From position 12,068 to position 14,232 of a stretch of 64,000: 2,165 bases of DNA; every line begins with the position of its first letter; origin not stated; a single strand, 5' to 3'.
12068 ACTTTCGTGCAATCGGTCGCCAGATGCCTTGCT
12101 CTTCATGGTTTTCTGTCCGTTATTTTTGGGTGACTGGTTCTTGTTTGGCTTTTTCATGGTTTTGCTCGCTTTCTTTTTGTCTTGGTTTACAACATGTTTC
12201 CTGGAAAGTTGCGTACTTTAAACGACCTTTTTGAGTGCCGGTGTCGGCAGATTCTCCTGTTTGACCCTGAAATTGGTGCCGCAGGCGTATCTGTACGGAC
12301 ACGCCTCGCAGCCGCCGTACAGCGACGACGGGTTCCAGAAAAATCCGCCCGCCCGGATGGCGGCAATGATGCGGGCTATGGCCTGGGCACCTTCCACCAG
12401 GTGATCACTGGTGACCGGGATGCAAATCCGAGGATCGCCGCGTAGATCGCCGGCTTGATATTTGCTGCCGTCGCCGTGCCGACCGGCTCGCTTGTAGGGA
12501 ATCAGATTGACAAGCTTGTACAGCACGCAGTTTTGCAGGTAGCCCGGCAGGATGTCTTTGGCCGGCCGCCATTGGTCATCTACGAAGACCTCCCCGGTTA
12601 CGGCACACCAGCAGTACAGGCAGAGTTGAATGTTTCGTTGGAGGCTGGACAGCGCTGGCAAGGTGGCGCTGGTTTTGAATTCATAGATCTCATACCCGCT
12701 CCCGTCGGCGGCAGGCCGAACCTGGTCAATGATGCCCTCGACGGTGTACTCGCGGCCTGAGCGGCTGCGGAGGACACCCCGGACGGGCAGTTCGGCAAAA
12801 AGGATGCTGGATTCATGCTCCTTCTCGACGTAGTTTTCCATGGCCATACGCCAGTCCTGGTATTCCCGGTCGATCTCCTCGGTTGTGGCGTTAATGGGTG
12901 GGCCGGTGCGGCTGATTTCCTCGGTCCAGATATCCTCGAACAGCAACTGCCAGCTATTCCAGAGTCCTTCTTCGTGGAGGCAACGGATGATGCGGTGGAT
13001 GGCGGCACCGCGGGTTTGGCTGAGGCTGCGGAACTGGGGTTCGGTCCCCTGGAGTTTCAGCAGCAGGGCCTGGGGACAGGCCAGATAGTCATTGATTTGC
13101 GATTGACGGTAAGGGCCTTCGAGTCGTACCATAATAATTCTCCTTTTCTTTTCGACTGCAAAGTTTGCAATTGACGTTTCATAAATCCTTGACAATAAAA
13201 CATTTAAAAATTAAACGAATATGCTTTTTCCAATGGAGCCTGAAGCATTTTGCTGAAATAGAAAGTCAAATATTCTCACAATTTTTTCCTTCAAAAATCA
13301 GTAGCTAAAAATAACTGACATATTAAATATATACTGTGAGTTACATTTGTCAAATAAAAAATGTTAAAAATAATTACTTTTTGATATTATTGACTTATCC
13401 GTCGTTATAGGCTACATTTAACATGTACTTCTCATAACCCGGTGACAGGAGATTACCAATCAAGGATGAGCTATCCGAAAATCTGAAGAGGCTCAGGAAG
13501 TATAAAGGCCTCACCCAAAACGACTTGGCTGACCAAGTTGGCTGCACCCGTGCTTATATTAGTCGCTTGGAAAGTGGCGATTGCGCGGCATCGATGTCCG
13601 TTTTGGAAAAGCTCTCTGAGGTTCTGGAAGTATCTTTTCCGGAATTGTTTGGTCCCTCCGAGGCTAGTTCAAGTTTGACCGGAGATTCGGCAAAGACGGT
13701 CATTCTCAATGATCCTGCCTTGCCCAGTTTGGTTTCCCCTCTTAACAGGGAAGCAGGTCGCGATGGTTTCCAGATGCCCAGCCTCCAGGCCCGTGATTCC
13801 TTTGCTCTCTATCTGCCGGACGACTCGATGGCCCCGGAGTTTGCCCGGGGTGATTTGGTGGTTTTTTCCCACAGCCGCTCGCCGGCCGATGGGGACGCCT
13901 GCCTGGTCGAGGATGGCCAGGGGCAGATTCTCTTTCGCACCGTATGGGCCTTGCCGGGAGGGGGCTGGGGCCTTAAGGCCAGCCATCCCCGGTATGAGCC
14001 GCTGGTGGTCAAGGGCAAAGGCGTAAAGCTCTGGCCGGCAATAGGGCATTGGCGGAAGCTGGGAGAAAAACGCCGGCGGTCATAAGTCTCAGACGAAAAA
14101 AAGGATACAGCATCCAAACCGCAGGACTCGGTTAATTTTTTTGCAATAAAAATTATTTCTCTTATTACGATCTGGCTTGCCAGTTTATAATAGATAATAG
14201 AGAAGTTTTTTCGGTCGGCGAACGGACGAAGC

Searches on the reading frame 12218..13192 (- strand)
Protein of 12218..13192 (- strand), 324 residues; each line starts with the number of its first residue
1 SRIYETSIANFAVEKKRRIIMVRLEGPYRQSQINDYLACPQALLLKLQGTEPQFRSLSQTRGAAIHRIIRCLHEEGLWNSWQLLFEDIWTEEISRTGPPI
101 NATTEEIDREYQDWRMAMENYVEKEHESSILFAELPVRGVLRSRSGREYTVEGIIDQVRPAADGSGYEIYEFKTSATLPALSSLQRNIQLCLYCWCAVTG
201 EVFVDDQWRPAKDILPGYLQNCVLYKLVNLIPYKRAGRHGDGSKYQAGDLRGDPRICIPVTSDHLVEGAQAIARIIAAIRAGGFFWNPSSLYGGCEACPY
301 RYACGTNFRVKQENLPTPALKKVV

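Call 9: search_protein_families(library=ncbifam, proteins=[window:12218-13192:-], max_evalue=0.001)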
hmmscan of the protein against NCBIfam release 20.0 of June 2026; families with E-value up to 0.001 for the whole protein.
window:12218-13192:- (324 aa): 1 family
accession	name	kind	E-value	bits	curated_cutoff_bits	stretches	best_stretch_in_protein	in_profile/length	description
TIGR00372.1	cas4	equivalog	0.00012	21.9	65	0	30-67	3-40/180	CRISPR-associated protein Cas4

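Call 12: search_protein_families(library=pfam, proteins=[window:12218-13192:-], max_evalue=0.01)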
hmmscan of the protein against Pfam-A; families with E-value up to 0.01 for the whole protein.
window:12218-13192:- (324 aa): 1 family
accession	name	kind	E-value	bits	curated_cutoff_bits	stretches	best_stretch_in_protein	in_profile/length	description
PF12705.13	PDDEXK_1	-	4.9e-17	63.1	22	1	30-304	4-246/247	PD-(D/E)XK nuclease superfamily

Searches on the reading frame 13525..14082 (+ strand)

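Call 9: search_protein_families(library=ncbifam, proteins=[window:13525-14082:+], max_evalue=0.001)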
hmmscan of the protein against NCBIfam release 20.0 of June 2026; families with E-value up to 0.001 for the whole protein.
window:13525-14082:+ (186 aa): 2 families
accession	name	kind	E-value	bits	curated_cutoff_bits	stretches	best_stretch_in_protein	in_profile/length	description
NF041951.1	phage_RstR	subfamily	8.5e-05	22.8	80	1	1-49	21-69/108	RstR family transcriptional repressor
NF006015.0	PRK08154.1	subfamily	0.00016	21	204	1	2-49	50-97/314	anaerobic benzoate catabolism transcriptional regulator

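Call 12: search_protein_families(library=pfam, proteins=[window:13525-14082:+], max_evalue=0.01)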
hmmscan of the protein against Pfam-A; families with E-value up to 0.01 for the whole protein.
window:13525-14082:+ (186 aa): 4 families
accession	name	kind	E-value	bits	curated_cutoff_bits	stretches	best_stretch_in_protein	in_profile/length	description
PF00717.28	Peptidase_S24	-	1.2e-08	35.1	23.3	1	88-164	31-105/116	Peptidase S24-like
PF01381.28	HTH_3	-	2.2e-07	31.2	23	1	2-41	16-55/55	Helix-turn-helix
PF13560.12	HTH_31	-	3.4e-05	24.5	27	1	2-37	21-57/64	Helix-turn-helix domain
PF13443.12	HTH_26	-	0.0045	17.7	22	1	2-43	17-59/63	Cro/C1-type HTH DNA-binding domain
